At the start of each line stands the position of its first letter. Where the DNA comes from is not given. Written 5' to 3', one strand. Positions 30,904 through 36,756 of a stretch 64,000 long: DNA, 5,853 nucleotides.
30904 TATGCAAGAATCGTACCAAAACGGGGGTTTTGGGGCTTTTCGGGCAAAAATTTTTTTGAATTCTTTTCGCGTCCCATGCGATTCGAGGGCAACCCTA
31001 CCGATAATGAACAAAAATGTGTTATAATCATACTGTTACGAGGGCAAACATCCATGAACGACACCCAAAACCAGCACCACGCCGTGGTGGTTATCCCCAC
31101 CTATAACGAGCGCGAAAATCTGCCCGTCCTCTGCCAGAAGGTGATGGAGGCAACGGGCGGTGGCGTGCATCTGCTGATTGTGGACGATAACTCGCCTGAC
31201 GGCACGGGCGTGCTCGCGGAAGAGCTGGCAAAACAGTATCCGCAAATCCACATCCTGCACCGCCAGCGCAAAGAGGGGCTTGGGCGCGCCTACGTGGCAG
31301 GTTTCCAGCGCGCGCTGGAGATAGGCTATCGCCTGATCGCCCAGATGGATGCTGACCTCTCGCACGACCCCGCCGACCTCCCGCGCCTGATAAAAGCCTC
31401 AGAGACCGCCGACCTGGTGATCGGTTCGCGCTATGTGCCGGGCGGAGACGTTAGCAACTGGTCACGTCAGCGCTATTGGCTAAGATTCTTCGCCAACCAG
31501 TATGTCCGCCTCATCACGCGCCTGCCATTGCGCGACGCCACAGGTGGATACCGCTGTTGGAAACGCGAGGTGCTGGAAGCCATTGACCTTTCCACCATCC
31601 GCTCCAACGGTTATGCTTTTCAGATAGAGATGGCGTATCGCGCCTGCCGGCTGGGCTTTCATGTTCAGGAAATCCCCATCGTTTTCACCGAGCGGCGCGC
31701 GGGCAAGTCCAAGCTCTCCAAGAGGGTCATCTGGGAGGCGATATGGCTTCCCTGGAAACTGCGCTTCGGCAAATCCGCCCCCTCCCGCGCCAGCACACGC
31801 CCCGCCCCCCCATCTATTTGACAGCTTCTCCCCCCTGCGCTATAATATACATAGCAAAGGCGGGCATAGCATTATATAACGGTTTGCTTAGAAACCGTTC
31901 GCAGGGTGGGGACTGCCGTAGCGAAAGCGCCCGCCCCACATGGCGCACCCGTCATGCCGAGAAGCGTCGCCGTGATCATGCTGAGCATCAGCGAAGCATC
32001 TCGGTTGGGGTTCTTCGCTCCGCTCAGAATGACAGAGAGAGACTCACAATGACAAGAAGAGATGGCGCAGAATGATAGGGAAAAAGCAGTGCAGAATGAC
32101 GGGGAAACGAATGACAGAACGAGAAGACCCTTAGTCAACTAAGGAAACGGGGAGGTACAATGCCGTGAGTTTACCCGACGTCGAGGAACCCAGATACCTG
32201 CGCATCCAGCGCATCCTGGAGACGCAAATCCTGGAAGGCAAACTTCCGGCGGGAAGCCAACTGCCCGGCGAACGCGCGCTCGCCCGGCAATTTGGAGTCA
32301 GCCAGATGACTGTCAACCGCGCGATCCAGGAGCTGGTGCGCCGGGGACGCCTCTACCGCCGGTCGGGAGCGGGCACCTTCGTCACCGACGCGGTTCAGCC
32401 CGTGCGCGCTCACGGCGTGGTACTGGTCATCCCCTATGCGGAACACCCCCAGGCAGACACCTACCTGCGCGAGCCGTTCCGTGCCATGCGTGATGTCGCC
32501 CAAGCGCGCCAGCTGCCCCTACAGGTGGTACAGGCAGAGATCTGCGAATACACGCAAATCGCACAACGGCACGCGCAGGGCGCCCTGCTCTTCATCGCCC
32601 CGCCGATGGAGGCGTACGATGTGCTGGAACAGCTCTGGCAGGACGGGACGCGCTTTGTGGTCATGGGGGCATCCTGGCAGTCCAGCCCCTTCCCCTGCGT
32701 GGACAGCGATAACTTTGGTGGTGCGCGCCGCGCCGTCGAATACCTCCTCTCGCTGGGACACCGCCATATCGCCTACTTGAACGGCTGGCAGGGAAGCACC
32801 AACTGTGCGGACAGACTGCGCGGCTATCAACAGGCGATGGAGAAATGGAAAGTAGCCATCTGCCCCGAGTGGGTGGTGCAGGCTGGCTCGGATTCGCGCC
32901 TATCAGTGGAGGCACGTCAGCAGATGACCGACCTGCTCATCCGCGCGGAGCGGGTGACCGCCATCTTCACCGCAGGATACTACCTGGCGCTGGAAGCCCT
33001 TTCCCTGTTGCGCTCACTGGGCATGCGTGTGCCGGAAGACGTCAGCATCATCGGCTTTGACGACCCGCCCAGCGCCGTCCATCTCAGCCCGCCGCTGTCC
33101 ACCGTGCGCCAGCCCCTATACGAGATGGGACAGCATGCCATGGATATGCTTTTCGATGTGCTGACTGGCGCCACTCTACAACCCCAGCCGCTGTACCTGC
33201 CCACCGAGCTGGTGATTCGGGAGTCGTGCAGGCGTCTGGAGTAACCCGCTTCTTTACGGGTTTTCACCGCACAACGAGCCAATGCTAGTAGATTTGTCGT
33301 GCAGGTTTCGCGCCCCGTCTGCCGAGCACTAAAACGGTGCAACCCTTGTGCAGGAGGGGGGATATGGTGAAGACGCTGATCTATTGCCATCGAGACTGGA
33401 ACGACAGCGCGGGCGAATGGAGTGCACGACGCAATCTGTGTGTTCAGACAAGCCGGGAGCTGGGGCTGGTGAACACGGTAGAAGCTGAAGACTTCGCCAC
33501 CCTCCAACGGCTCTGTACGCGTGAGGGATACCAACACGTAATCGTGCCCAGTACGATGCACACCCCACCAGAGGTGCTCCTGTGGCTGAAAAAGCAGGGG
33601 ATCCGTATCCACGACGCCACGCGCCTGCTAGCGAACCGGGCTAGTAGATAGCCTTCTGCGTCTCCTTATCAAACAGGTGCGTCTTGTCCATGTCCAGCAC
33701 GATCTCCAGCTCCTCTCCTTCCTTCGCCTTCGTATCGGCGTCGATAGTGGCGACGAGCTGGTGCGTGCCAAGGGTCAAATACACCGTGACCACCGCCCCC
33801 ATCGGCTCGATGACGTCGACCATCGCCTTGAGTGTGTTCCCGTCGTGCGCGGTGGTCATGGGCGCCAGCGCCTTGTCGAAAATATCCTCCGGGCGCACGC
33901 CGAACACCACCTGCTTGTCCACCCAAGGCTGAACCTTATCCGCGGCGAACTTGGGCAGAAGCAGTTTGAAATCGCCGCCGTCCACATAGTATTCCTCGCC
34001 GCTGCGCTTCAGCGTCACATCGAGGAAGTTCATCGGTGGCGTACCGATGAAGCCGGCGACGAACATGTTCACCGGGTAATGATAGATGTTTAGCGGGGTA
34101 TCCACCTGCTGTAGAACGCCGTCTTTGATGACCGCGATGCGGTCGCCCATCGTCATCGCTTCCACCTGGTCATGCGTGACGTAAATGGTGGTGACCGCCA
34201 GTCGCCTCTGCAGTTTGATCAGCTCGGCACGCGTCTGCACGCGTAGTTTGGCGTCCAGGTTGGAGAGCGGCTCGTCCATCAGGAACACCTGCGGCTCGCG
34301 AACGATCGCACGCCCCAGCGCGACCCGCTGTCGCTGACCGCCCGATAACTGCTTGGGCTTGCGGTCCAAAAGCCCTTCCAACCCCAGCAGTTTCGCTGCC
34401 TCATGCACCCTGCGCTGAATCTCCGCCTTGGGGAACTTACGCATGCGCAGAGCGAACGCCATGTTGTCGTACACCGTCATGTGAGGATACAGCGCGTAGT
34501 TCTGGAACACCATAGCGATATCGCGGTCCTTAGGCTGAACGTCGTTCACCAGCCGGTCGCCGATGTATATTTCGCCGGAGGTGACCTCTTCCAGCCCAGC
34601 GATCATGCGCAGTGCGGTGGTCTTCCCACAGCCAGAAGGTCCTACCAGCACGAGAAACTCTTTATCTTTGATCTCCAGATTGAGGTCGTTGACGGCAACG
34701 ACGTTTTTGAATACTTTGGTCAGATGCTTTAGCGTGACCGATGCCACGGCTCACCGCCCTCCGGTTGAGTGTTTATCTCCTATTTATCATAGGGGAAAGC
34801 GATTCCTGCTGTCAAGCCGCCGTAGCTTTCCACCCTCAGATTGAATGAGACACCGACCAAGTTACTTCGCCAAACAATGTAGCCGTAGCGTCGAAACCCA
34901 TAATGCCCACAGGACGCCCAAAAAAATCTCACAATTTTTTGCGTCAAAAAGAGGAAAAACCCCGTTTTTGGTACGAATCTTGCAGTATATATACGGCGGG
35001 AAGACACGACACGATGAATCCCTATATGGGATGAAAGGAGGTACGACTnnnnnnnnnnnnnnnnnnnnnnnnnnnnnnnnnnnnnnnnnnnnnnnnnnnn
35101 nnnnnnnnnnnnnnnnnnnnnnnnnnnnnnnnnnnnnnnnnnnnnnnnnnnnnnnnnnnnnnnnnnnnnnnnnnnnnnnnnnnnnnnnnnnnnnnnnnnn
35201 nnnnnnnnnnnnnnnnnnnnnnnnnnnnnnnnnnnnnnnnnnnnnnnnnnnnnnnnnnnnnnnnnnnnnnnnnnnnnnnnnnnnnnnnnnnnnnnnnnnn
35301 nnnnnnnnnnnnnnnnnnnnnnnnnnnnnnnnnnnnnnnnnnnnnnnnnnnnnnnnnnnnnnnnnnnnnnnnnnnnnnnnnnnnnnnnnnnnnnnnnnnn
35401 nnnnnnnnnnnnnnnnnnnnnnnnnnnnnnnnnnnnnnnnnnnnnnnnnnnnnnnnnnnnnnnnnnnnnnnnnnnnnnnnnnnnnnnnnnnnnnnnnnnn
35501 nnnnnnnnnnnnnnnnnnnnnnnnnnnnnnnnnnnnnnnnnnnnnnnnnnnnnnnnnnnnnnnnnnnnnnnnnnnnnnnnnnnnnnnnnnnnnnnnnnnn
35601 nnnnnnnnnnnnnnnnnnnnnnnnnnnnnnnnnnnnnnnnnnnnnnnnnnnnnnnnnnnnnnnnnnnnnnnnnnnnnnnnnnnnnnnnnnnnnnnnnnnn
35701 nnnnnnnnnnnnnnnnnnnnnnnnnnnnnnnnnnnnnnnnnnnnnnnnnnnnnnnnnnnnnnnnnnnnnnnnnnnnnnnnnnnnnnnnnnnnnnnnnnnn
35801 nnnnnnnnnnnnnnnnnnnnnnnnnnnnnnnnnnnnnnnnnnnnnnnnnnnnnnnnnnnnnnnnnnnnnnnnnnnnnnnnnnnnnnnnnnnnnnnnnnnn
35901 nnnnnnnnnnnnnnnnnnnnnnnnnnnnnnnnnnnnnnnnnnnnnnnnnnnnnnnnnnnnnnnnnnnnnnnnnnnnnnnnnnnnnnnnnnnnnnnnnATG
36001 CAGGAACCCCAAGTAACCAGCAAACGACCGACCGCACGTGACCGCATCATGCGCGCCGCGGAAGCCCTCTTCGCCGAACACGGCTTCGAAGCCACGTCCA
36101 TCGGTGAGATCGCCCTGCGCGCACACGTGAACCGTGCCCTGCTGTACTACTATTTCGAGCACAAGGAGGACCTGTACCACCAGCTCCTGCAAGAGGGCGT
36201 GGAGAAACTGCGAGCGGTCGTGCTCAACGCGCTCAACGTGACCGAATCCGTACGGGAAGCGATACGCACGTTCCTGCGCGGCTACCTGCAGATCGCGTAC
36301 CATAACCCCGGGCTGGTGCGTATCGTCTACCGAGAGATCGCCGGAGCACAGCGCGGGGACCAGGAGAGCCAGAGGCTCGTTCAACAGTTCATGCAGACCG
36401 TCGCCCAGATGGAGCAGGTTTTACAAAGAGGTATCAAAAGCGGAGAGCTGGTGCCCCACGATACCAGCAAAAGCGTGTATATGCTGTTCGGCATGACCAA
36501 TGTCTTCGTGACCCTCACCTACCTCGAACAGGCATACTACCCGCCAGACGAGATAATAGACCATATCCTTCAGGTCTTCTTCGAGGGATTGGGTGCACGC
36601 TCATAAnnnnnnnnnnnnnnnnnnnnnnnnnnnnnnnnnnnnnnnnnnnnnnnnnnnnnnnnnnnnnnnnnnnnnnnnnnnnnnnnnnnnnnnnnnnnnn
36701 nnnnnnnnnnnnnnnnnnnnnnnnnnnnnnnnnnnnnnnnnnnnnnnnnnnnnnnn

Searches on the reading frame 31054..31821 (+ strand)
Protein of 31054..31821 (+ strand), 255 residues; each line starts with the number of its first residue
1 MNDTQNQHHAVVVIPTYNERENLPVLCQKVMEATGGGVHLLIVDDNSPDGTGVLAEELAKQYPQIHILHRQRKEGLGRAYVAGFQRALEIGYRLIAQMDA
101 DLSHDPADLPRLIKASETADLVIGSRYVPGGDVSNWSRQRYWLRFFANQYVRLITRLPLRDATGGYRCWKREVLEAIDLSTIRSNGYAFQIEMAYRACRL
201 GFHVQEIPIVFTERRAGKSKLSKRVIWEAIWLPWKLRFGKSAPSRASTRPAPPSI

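Call 20: search_protein_families(library=pfam, proteins=[window:31054-31821:+], max_evalue=0.01)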
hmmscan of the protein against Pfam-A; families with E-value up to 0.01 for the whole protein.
window:31054-31821:+ (255 aa): 2 families
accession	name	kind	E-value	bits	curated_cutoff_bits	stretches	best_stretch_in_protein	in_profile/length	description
PF00535.33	Glycos_transf_2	-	5.4e-31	108.2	23.3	1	12-176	2-166/168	Glycosyl transferase family 2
PF13641.12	Glyco_tranf_2_3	-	2.1e-07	31.6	27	1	11-219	4-216/230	Glycosyltransferase like family 2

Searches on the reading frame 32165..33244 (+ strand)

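Call 37: search_protein_families(library=pfam, proteins=[window:32165-33244:+], max_evalue=0.0001)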
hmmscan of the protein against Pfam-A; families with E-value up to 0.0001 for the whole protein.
window:32165-33244:+ (359 aa): 4 families
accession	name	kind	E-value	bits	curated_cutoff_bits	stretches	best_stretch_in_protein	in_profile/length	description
PF13377.12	Peripla_BP_3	-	7.2e-37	127.5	26.5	1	191-355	1-167/167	Periplasmic binding protein-like domain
PF00392.27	GntR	-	2.9e-18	65.7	27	1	11-73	2-64/64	Bacterial regulatory proteins, gntR family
PF13407.12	Peripla_BP_4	-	1.4e-13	51.4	35.1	1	131-336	50-257/258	Periplasmic binding protein domain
PF00532.27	Peripla_BP_1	-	1.4e-06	28.4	22.2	1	144-345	63-273/281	Periplasmic binding proteins and sugar binding domain of LacI family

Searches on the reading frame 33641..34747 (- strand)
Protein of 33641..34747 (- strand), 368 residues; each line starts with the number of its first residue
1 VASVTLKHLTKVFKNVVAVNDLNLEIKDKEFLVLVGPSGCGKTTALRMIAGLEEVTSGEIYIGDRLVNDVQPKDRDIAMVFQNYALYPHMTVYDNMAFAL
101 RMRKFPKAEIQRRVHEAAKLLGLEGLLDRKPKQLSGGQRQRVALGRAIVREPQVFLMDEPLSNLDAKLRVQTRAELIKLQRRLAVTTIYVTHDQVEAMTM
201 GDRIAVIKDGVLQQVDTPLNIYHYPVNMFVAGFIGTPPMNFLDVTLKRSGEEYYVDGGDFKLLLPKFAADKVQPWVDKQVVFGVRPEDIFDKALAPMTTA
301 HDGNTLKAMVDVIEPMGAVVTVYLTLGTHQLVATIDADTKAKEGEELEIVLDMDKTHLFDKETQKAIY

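Call 20: search_protein_families(library=pfam, proteins=[window:33641-34747:-], max_evalue=0.01)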
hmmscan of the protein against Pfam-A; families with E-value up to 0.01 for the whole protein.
window:33641-34747:- (368 aa): 10 families
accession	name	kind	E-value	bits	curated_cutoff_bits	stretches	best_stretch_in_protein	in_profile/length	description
PF00005.33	ABC_tran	-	5.3e-35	121.4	25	1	19-161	1-136/137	ABC transporter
PF17912.7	OB_MalK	-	1.6e-14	55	27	1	235-289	1-53/53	MalK OB fold domain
PF03459.23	TOBE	-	2.6e-08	34.4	22.3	1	304-358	5-64/64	TOBE domain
PF08402.16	TOBE_2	-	1.3e-07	32.1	21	1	283-359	2-76/76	TOBE domain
PF03215.21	Rad17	-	1.2e-05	25.7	23.8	1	21-96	37-112/186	Rad17 P-loop domain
PF02463.25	SMC_N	-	3.7e-05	23.7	40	1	28-204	23-211/220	RecF/RecN/SMC N terminal domain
PF13304.12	AAA_21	-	0.00019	22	27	0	31-67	1-49/304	AAA domain, putative AbiEii toxin, Type IV TA system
PF13401.12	AAA_22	-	0.00022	22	27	1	28-63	4-33/130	AAA domain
PF20720.3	nSTAND3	-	0.0012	18.9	27.2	0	25-50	13-38/155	Novel STAND NTPase 3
PF24389.1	ORC-CDC6-like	-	0.0041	16.3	27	1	26-49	29-52/571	ORC-CDC6-like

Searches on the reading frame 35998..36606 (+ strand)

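Call 37: search_protein_families(library=pfam, proteins=[window:35998-36606:+], max_evalue=0.0001)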
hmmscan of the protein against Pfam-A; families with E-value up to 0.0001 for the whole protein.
window:35998-36606:+ (202 aa): 4 families
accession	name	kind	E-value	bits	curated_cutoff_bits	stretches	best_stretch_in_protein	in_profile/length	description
PF00440.29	TetR_N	-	1.8e-16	60.1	24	1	17-62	1-46/47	Bacterial regulatory proteins, tetR family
PF17932.6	TetR_C_24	-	1.1e-08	35.8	26.4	1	83-197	2-113/114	Tetracyclin repressor-like, C-terminal domain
PF16859.10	TetR_C_11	-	6e-06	27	32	1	82-167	4-90/113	Tetracyclin repressor-like, C-terminal domain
PF17938.6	TetR_C_29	-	9.1e-06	26.2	26.2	1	86-167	2-83/119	Tetracyclin repressor-like, C-terminal domain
